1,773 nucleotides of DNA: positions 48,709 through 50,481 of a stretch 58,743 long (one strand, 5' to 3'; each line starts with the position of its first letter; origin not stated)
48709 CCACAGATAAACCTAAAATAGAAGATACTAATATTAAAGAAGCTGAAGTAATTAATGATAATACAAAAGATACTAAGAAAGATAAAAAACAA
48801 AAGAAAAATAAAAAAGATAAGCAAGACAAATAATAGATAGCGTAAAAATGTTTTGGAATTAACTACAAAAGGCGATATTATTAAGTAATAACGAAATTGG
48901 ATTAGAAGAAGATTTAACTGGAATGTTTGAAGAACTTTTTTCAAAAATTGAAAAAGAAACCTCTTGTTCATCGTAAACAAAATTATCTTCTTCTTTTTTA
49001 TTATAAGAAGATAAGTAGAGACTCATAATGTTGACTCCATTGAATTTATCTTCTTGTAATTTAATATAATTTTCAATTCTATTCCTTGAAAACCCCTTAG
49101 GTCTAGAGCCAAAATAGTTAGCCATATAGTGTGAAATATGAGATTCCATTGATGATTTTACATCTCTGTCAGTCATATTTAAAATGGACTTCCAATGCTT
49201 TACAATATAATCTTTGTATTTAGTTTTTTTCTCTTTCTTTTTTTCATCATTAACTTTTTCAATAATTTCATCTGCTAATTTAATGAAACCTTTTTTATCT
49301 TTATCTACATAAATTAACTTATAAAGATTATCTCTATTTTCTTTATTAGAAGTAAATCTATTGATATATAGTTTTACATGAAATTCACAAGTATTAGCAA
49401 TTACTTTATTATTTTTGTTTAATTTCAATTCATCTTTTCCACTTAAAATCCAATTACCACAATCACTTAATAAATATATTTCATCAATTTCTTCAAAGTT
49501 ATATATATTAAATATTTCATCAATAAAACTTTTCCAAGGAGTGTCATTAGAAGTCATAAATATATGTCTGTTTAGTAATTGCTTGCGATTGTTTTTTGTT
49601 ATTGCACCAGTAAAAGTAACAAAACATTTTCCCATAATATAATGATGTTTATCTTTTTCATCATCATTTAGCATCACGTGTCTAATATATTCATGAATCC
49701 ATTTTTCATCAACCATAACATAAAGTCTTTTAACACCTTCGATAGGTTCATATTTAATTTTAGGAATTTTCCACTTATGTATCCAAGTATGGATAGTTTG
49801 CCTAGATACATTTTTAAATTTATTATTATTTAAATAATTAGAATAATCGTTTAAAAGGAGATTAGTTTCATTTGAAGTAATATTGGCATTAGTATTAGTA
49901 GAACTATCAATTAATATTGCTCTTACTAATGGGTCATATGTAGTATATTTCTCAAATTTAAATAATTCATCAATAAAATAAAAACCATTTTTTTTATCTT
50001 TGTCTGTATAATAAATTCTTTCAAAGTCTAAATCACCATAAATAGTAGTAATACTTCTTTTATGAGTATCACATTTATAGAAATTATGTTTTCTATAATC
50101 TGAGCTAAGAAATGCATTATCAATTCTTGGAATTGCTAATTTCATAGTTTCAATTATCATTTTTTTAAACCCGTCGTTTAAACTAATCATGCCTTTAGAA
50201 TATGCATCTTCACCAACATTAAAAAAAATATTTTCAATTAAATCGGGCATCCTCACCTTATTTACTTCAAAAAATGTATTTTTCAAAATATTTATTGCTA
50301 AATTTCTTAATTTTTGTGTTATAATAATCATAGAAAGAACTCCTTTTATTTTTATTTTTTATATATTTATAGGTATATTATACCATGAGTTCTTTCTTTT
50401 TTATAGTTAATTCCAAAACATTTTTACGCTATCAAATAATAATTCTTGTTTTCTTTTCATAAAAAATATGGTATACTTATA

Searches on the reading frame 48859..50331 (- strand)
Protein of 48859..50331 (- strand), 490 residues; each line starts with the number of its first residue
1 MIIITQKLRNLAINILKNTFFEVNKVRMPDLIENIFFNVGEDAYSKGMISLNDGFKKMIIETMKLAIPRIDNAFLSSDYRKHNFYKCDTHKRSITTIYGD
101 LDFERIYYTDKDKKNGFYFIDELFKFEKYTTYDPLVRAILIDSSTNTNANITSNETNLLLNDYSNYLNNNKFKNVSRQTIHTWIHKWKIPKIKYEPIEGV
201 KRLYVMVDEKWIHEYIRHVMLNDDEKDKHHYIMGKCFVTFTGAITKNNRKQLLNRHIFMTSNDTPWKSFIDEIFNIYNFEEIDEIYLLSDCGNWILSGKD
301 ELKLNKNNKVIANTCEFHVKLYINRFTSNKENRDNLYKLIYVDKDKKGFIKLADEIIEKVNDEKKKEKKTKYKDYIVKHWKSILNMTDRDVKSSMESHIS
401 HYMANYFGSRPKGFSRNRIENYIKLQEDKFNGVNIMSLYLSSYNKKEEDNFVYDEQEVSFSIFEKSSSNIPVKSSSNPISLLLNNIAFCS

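Call 31: search_protein_families(library=pfam, proteins=[window:48859-50331:-], max_evalue=0.01)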
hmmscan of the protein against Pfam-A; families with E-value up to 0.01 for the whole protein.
window:48859-50331:- (490 aa): 2 families
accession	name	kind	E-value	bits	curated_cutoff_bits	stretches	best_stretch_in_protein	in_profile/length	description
PF06782.17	UPF0236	-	9.2e-26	91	24.3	1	56-434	20-390/400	Uncharacterised protein family (UPF0236)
PF07037.17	YfeC-like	-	0.0055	17.4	22.9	0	174-221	11-57/122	Transcription regulator YfeC-like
